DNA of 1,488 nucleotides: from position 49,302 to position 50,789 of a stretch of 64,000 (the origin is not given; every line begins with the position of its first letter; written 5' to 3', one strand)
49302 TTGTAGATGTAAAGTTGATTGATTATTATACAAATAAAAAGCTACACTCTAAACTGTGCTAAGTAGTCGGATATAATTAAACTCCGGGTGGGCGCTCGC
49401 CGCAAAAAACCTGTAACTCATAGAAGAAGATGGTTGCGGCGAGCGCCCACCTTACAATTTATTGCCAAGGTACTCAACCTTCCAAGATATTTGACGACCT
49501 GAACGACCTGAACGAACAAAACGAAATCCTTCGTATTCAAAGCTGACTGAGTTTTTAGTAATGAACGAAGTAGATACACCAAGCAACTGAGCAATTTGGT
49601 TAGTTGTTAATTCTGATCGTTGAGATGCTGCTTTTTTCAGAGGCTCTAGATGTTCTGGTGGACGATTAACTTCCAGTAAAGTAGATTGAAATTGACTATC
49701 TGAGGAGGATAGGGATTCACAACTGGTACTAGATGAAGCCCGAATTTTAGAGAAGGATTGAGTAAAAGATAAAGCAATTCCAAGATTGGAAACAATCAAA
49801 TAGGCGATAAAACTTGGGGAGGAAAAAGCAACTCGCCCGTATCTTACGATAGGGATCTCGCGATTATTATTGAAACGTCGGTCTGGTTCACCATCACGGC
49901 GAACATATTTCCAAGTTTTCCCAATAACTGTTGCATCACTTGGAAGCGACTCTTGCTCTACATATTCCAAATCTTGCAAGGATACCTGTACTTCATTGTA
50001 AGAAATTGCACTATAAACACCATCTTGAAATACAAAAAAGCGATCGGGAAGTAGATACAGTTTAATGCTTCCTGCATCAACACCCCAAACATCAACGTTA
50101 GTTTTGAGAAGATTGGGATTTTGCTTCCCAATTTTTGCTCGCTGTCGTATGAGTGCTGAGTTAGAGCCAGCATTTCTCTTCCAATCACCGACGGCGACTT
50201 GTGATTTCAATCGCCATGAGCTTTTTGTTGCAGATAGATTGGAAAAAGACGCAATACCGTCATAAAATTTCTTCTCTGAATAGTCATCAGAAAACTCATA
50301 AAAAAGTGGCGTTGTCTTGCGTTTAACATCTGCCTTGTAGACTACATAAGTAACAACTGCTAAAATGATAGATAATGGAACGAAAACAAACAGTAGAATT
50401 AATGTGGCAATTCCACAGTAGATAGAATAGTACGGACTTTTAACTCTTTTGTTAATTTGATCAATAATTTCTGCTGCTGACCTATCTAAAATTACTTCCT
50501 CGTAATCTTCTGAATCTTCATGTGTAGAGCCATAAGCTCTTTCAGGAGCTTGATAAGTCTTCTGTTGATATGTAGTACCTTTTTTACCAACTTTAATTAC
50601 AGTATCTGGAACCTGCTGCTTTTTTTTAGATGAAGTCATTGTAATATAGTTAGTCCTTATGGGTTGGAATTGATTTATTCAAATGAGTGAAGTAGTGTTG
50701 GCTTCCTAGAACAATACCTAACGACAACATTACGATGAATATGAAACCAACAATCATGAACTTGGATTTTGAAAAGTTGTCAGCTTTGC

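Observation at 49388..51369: AT-rich two-gene module of unknown membrane proteins, set off by a strong GC-rich bidirectional hairpin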

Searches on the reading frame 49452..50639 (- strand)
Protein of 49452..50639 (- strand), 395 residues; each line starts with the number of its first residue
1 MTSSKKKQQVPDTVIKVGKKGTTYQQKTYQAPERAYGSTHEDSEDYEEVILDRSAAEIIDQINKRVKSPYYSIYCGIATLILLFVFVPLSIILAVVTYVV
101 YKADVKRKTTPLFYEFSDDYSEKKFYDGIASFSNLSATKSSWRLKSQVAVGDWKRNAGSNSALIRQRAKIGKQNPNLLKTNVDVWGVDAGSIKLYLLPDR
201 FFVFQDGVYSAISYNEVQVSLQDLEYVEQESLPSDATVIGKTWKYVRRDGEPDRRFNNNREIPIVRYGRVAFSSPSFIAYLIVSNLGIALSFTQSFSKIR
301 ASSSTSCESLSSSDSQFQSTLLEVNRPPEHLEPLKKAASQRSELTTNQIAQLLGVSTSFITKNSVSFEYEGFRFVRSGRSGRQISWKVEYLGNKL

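Call 5: search_protein_families(library=pfam, proteins=[window:49452-50639:-], max_evalue=1)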
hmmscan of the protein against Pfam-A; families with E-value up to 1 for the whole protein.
window:49452-50639:- (395 aa): 3 families
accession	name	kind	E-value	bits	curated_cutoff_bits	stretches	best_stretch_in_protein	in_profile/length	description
PF01418.23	HTH_6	-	0.0018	18.7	28.3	1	332-374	23-65/77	Helix-turn-helix domain, rpiR family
PF10724.14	DUF2516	-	0.069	13.9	30.6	1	64-107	39-83/92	Protein of unknown function (DUF2516)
PF19835.5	SegE_GIY-YIG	-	0.51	11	25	1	121-174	27-78/123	Putative endonuclease segE, GIY-YIG domain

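Call 6: search_protein_families(library=padloc, proteins=[window:49452-50639:-], max_evalue=1)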
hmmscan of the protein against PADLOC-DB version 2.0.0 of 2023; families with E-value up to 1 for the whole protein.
window:49452-50639:- (395 aa): 0 families

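Call 7: search_protein_families(library=ncbifam, proteins=[window:49452-50639:-], max_evalue=1)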
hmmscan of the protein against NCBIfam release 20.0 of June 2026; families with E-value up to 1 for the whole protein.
window:49452-50639:- (395 aa): 0 families

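Call 9: find_homologous_proteins(query=window:49452-50639:-)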
Query window:49452-50639:- (395 aa): 85 proteins with E <= 0.001 among 5334 candidates.
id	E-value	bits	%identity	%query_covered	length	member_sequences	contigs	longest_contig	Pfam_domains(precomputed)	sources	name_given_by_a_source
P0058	4.3e-256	867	100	100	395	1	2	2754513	-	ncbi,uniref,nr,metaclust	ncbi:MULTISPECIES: hypothetical protein [Kamptonema]|uniref:hypothetical protein n=1 Tax=Kamptonema 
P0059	2.3e-243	825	95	100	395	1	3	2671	-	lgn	-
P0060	4.2e-214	729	83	100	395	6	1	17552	-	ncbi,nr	ncbi:MAG: hypothetical protein IGR93_08910 [Hydrococcus sp. C42_A2020_068]|nr:hypothetical protein [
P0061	4.4e-212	722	83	99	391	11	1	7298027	-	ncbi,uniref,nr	ncbi:hypothetical protein K9N68_22175 [Kovacikia minuta CCNUW1]|uniref:hypothetical protein n=1 Tax=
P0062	5.1e-212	722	82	99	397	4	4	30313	-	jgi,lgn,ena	jgi:hypothetical protein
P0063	1.1e-210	717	82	100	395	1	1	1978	-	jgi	-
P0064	1.9e-210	716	83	100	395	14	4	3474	-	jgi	jgi:hypothetical protein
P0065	9.9e-210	714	82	99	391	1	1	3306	-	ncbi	-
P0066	1.2e-209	714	83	99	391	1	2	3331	-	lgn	-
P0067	1.7e-209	713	82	99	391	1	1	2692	-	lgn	-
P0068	2.6e-207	706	80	100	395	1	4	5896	-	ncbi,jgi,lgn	jgi:hypothetical protein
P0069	5.6e-207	705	81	100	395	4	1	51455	-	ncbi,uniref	ncbi:MAG: hypothetical protein V7K71_13145 [Nostoc sp.]|uniref:hypothetical protein n=1 Tax=Nostoc s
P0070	1.9e-206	703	79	100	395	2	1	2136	-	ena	-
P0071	3.7e-206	702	79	100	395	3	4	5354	-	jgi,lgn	-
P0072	4.1e-204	696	79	99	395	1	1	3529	-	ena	-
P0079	3.3e-199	680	78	100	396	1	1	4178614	-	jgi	jgi:hypothetical protein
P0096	5.9e-163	560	68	99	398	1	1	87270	-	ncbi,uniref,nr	ncbi:hypothetical protein VB712_17540 [Spirulina sp. CCNP1310]|uniref:hypothetical protein n=1 Tax=S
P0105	1.3e-124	434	52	98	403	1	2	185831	-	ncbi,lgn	ncbi:MAG: hypothetical protein ACHBN1_32445 [Heteroscytonema crispum UTEX LB 1556]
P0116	1.2e-46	178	34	63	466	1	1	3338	PF00226.37,PF14020.12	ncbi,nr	ncbi:hypothetical protein MTYM_01417 [Methylococcales bacterium]|nr:hypothetical protein MTYM_01417 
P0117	6.8e-45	172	33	79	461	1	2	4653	PF00226.37,PF14020.12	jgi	jgi:hypothetical protein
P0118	1.5e-42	164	35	63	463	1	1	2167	PF00226.37,PF14020.12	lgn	-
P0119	4.1e-42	163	38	51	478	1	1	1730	PF00226.37,PF14020.12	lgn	-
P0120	7.7e-39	152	35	57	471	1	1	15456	PF00226.37,PF14020.12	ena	-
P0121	1.7e-38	151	34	60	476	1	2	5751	PF00226.37,PF14020.12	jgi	-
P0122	5.8e-37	146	33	66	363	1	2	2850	PF14020.12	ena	-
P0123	4.7e-36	143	30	78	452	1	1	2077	PF00226.37,PF14020.12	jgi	jgi:hypothetical protein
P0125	1.1e-30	125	29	76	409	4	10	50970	PF14020.12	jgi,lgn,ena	-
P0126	7.6e-30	122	33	67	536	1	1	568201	PF14020.12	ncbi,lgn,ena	-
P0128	1.3e-29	122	30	75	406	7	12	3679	PF14020.12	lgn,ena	-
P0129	7.0e-29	119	29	72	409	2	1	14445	PF14020.12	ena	-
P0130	8.5e-29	119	31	67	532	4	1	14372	PF14020.12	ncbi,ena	-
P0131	2.7e-28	117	30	69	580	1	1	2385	PF14020.12,PF08239.18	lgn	-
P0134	9.3e-27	112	34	55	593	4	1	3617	PF00226.37,PF14020.12,PF08239.18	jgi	jgi:Protein of unknown function (DUF4236)/Bacterial SH3 domain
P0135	1.2e-26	112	39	40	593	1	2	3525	PF00226.37,PF14020.12,PF08239.18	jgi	jgi:hypothetical protein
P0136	1.4e-26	112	35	57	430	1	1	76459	PF14020.12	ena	-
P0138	1.4e-25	108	39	40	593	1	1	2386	PF00226.37,PF14020.12,PF08239.18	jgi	jgi:Protein of unknown function (DUF4236)/Bacterial SH3 domain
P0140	1.7e-24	105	35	47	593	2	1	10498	PF00226.37,PF14020.12,PF08239.18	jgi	jgi:hypothetical protein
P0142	5.3e-23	100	32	61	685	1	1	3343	PF14020.12,PF08797.17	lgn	-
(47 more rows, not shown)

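Call 22: find_related_loci(query=A2, collection=genome_contigs, flank=6000)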
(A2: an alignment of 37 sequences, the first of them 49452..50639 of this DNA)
Query A2 (395 aa) in genome_contigs; peptide patterns used: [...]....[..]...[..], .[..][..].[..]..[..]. (x = any residue, [..] = any of these).
359 stretches matched a pattern; 337 encode a relative of the query (tblastn E <= 1e-3); the best 80 are kept; 80 distinct loci.
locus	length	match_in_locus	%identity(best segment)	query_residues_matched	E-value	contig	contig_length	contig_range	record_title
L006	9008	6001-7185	78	1-395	0e+0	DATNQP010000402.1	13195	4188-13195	MAG TPA_asm: Leptolyngbyaceae cyanobacterium isolate SMAG_U16510 k141_1194628, whole genome shotgun sequence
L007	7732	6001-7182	81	1-394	0e+0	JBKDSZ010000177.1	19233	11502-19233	MAG: Cyanobacteriota bacterium isolate samp_4340_metabat2_51 samp_4340_904545, whole genome shotgun sequence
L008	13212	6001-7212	78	1-395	0e+0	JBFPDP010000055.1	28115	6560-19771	Leptolyngbyaceae cyanobacterium UHCC 1019 NODE_55_length_28115_cov_127.143520, whole genome shotgun sequence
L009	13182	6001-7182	77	1-394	0e+0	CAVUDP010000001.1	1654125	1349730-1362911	MAG: uncultured cyanobacterium isolate MFD03250.bin.1.115 genome assembly, contig: contig_201, whole genome shotgun sequ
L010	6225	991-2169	75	1-393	0e+0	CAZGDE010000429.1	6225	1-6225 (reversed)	MAG TPA_asm: uncultured bacterium isolate binchicken_co311_160 genome assembly, contig: NODE_18411_length_6225_cov_6.126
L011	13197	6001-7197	71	1-393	0e+0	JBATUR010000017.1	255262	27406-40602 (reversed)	MAG: Coleofasciculaceae cyanobacterium isolate MFD12171_ilm_asm_bin21 k127_62848, whole genome shotgun sequence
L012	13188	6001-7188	68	1-391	1e-173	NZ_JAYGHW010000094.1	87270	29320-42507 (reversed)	Spirulina sp. CCNP1310 NODE_58_length_87270_cov_5.764456, whole genome shotgun sequence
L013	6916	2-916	85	91-395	1e-171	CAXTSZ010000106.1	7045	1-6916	MAG TPA_asm: uncultured bacterium isolate public_SRR11456922_metawrap_bin.2 genome assembly, contig: public_SRR11456922_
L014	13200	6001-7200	53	2-393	2e-132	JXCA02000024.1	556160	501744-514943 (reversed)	Scytonema tolypothrichoides VB-61278 scaffold_006, whole genome shotgun sequence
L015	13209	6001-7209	52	1-391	3e-132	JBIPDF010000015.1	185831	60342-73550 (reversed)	MAG: Heteroscytonema crispum UTEX LB 1556 seq14, whole genome shotgun sequence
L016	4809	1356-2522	53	1-391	6e-134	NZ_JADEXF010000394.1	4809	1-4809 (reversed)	Nostoc cf. edaphicum LEGE 07299 NODE_597_length_4809_cov_1.86929, whole genome shotgun sequence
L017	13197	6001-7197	48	11-391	1e-114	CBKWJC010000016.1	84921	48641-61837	MAG TPA_asm: uncultured bacterium isolate SRR29175782_binner123_Refined_2 genome assembly, contig: ERZ27337292.16, whole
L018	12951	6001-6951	31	12-320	9e-52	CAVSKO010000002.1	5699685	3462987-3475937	MAG: Blastocatellia bacterium isolate MFD09212.bin.1.217 genome assembly, contig: contig_268, whole genome shotgun seque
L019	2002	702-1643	35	13-301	7e-52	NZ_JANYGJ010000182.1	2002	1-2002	MAG: Deinococcus sp. isolate 341R_metabinner_16_sub 341R_k141_1080089, whole genome shotgun sequence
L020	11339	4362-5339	35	13-296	1e-51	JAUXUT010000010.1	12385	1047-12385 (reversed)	MAG: bacterium isolate C15_concoct.bin.159_sub C15_k141_238902, whole genome shotgun sequence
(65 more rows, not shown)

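Call 31: predict_structure(alignment_id=A2)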
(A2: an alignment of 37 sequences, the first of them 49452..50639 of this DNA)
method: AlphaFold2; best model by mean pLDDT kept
length: 395 residues; sequences in the alignment: 37
mean_pLDDT: 83.4   pTM: 0.66
mean pLDDT of the five models: 83.4, 83.2, 83.0, 82.5, 81.9
residues with pLDDT >= 90: 210; 70-90: 122; 50-70: 22; < 50: 41
segments of 3 or more residues with pLDDT < 50: 1-7, 38-44, 303-326
pLDDT, mean of each block of 10 residues (from residue 1): 47 88 82 53 56 87 90 85 83 87 89 94 94 97 93 88 94 95 96 95 94 92 94 95 93 92 97 92 97 90 36 24 45 88 91 89 86 90 91 54
secondary structure, 60 per line:
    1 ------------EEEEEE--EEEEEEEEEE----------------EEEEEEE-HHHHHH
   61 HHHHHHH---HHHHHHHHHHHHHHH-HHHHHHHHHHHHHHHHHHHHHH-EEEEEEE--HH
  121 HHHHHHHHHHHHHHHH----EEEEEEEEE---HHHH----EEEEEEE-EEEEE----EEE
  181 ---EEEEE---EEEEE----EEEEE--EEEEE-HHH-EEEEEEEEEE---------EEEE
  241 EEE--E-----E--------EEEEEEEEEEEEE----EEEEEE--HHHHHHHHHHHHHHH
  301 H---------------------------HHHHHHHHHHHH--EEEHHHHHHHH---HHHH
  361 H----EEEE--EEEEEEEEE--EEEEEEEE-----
elements in order: E13-18 E21-30 E47-53 H55-67 H71-85 H87-108 E110-116 H119-136 E141-149 H153-156 E161-167 E169-173 E178-180 E184-188 E192-196 E201-205 E208-212 E218-227 E237-243 E261-273 E278-283 H286-301 H329-340 E343-345 H346-353 H357-361 E366-369 E372-380 E383-390

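Call 34: search_protein_families(library=pfam, proteins=[P0116, P0126, P0134, P0142, P0125], max_evalue=0.01)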
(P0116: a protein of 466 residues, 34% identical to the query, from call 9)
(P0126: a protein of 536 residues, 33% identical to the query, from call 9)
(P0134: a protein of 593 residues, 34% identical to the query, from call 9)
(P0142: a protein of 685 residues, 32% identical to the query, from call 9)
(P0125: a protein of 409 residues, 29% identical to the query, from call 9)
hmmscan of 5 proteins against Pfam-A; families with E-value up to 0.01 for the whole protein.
P0116 (466 aa): 2 families
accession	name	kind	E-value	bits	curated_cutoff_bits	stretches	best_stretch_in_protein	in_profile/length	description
PF14020.11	DUF4236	-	5.2e-16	59.3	27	1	3-53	1-55/55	Protein of unknown function (DUF4236)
PF00226.36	DnaJ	-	7.3e-10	39.2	27.8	1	401-460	1-55/63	DnaJ domain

P0126 (536 aa): 1 family
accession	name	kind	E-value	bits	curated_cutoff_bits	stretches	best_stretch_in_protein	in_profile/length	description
PF14020.11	DUF4236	-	6.4e-14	52.6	27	1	31-81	1-55/55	Protein of unknown function (DUF4236)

P0134 (593 aa): 5 families
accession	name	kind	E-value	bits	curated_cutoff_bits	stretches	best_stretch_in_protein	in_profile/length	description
PF14020.11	DUF4236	-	1.7e-11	44.8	27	1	3-53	1-55/55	Protein of unknown function (DUF4236)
PF08239.17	SH3_3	-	3.7e-09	37.1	27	1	544-588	4-50/54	Bacterial SH3 domain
PF00226.36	DnaJ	-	2.9e-06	27.7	27.8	1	379-432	7-55/63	DnaJ domain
PF06347.19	SH3_4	-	0.00027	21.1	24.1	1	545-587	7-50/56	Bacterial SH3 domain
PF18348.7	SH3_16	-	0.007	16.6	25.8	0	546-587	2-45/49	Bacterial dipeptidyl-peptidase Sh3 domain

P0142 (685 aa): 2 families
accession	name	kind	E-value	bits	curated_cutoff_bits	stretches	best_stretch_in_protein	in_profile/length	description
PF14020.11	DUF4236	-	5.2e-07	30.5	27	1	3-49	1-49/55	Protein of unknown function (DUF4236)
PF08797.16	HIRAN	-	1.4e-06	28.5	24.7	1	470-512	27-66/96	HIRAN domain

P0125 (409 aa): 1 family
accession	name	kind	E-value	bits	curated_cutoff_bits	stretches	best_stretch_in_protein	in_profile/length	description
PF14020.11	DUF4236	-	2e-13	51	27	1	3-53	1-55/55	Protein of unknown function (DUF4236)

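Call 39: search_protein_families(library=phrogs, proteins=[window:49452-50639:-], max_evalue=0.1)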
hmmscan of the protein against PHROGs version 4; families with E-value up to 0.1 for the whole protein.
window:49452-50639:- (395 aa): 1 family
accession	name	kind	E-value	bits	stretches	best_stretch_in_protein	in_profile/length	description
phrog_17982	-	unknown function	1.8e-29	103.9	1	94-304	172-382/390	-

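Call 41: find_related_loci(query=A2, collection=viral_contigs, flank=6000)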
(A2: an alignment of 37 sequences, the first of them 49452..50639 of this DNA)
Query A2 (395 aa) in viral_contigs; peptide patterns used: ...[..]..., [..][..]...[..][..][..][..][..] (x = any residue, [..] = any of these).
32 stretches matched a pattern; 10 encode a relative of the query (tblastn E <= 1e-3); 10 distinct loci.
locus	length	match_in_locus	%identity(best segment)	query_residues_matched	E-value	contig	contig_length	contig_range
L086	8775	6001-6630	34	91-300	7e-40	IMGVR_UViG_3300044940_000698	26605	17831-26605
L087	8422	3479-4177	27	60-283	1e-26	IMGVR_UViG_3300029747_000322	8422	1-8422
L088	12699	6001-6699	27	60-283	1e-26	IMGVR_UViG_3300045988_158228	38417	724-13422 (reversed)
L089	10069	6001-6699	27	60-283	1e-26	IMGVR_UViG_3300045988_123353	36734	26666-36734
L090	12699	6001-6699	27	60-283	2e-26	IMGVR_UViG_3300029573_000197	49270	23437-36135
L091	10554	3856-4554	27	60-283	2e-26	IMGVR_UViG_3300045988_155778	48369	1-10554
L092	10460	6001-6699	27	60-283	7e-26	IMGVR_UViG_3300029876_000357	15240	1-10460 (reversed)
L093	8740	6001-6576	32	89-274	9e-25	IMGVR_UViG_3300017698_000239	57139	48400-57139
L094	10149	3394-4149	26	25-274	1e-21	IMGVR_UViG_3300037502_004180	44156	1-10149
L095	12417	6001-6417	27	131-267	2e-15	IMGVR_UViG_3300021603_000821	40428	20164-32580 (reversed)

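Call 44: find_encoding_contigs(protein=P0061, flank=10000, max_places=2)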
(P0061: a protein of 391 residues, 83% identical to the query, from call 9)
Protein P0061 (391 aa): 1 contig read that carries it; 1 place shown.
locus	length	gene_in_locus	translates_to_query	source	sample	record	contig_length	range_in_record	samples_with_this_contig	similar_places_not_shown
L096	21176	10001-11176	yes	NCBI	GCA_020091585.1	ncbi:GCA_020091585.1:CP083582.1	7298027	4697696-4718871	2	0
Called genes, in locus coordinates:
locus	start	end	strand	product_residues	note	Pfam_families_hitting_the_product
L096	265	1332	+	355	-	PF07176:DUF1400, PF13472:Lipase_GDSL_2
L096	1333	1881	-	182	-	PF03704:BTAD (faint), PF13432:TPR_16, PF13371:TPR_9, PF00515:TPR_1, PF07719:TPR_2, PF13432:TPR_16 (weak), PF00515:TPR_1 (weak), PF14559:TPR_19 (weak), +12 more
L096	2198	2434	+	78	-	-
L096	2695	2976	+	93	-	-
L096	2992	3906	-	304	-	PF03781:FGE-sulfatase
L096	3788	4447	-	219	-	PF12867:DinB_2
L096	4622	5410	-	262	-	PF13230:GATase_4, PF13522:GATase_6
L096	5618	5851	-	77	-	-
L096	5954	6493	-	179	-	PF00210:Ferritin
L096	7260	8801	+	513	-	PF01653:DNA_ligase_aden, PF03120:OB_DNA_ligase, PF03119:DNA_ligase_ZBD, PF14520:HHH_5, PF00633:HHH (faint), PF12826:HHH_2, PF00533:BRCT, PF12738:PTCB-BRCT (weak)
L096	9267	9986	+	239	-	-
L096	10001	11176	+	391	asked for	-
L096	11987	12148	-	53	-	-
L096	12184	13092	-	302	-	PF05175:MTS (weak), PF13489:Methyltransf_23 (weak), PF08241:Methyltransf_11 (weak), PF08242:Methyltransf_12 (weak), PF13649:Methyltransf_25 (weak), PF13847:Methyltransf_31 (weak), PF08241:Methyltransf_11, PF13649:Methyltransf_25 (weak)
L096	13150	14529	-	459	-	PF01590:GAF (weak), PF13185:GAF_2 (weak), PF13492:GAF_3 (weak), PF00211:Guanylate_cyc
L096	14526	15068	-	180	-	PF02627:CMD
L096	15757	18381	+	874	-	PF17900:Peptidase_M1_N, PF01433:Peptidase_M1, PF13513:HEAT_EZ (faint), PF13646:HEAT_2 (weak), PF03130:HEAT_PBS (faint), PF13646:HEAT_2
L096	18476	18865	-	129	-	PF19380:DUF5955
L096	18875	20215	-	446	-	-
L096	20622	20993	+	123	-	-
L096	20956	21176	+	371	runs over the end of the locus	-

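Call 45: find_encoding_contigs(protein=P0079, flank=10000, max_places=2)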
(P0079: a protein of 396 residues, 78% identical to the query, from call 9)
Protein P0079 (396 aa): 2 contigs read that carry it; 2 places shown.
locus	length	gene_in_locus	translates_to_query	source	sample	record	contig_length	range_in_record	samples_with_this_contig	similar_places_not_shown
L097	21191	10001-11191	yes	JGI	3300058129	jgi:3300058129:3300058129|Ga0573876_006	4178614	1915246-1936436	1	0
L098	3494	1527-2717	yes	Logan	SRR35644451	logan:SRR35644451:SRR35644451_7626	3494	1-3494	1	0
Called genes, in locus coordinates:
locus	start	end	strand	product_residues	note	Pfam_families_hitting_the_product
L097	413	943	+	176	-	PF01066:CDP-OH_P_transf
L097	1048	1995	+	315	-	PF02558:ApbA, PF08546:ApbA_C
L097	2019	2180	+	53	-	-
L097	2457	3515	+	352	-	PF00124:Photo_RC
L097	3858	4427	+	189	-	PF21176:RecR_HhH, PF02132:RecR_ZnF (weak), PF13662:Toprim_4, PF01751:Toprim, PF21175:RecR_C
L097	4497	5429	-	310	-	PF13428:TPR_14 (faint), PF13432:TPR_16 (weak), PF14559:TPR_19 (weak)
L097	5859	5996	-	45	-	-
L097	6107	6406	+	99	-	PF00076:RRM_1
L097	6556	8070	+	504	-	PF03193:RsgA_GTPase (faint), PF00009:GTP_EFTU (faint), PF00350:Dynamin_N (faint), PF01926:MMR_HSR1, PF02421:FeoB_N, PF04548:AIG1 (weak), PF05128:DUF697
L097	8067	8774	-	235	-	PF00733:Asn_synthase (weak), PF06508:QueC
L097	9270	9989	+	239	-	-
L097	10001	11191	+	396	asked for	-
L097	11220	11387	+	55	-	PF13340:DUF4096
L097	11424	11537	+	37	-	-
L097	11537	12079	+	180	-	PF01609:DDE_Tnp_1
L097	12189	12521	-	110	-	PF18478:PIN_10 (weak), PF18480:DUF5615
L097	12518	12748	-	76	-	PF04255:DUF433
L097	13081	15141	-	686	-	PF00069:Pkinase, PF07714:PK_Tyr_Ser-Thr, PF25047:Beta-prop_TEP1_2nd, PF25174:Beta-prop_THOC3, PF25175:Beta-prop_WDR5, PF00400:WD40, PF23381:Beta-prop_IFT122_1st, PF23409:Beta-prop_EML, +84 more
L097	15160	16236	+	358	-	PF14249:Tocopherol_cycl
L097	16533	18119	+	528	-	PF13231:PMT_2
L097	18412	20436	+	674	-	PF12831:FAD_oxidored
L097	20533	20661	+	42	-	PF06298:PsbY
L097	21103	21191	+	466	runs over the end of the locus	PF08245:Mur_ligase_M (weak), PF02875:Mur_ligase_C, PF27239:FOL3_C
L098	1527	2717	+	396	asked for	-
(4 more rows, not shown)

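Call 75: search_dna_similar(query=window:49452-50639:-, collection=phages, mode=protein, max_evalue=0.001, max_rows=15)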
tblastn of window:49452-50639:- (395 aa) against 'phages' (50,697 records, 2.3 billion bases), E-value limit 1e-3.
Records with a match: 2; places in all: 2; records where one place covers at least 80% of the query: 0.
Best place of each record, by identity: <60% 2.
By first word of the organism name: Microcystis 2.
By host as written in the record: Microcystis sp. 2.
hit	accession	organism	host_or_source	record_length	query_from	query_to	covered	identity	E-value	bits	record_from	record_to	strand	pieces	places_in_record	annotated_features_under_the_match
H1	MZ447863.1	Microcystis phage Mea-Yong924-1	Microcystis sp.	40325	135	300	42%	22.5%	5e-9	64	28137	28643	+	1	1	hypothetical protein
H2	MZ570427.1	Microcystis phage Mae-Yong924-2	Microcystis sp.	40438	135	300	42%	22.5%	5e-9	64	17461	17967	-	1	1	hypothetical protein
